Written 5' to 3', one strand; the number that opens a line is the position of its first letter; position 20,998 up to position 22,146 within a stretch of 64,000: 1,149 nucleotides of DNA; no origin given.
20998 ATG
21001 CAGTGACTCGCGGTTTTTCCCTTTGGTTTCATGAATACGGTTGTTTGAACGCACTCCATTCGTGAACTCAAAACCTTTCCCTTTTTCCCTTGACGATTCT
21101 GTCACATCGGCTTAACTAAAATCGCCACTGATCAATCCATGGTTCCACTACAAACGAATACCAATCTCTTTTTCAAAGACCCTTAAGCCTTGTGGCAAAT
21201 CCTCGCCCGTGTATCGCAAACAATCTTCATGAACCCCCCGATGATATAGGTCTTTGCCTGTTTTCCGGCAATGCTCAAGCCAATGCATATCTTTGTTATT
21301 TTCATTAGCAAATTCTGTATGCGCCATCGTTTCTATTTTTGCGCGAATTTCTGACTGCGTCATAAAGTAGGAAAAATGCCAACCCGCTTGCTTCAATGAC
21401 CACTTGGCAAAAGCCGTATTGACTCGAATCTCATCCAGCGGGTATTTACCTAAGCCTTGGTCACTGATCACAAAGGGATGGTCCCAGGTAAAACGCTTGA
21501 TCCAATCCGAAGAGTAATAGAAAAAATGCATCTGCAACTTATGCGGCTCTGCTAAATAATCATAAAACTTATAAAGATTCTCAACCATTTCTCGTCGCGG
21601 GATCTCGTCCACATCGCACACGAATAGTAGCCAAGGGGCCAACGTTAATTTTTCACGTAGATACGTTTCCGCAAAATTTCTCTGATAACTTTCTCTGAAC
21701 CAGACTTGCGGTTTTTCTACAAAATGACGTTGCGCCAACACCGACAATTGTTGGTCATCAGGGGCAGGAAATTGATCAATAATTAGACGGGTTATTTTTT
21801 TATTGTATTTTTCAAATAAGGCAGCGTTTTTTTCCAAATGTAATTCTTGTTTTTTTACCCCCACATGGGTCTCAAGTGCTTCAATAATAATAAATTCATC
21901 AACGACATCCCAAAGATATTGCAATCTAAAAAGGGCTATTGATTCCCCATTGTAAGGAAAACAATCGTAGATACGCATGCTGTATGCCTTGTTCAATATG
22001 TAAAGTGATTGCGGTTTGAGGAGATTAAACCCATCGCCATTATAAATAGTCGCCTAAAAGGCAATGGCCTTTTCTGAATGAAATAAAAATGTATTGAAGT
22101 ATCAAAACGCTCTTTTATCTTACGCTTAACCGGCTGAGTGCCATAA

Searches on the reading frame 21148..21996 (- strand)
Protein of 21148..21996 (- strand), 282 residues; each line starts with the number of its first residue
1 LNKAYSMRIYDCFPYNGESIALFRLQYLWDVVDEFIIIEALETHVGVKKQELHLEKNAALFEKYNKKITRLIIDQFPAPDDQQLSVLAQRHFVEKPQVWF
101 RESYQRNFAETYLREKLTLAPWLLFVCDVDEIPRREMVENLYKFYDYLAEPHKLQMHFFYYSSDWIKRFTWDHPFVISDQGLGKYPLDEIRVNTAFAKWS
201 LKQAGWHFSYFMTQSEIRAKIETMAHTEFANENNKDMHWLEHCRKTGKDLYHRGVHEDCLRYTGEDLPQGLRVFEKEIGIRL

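Call 60: search_protein_families(library=pfam, proteins=[window:21148-21996:-], max_evalue=0.001)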
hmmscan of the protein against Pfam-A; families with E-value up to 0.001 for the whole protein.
window:21148-21996:- (282 aa): 1 family
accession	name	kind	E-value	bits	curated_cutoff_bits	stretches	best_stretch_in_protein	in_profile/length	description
PF04724.18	Glyco_transf_17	-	1.4e-15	57.7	26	1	6-237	72-284/348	Glycosyltransferase family 17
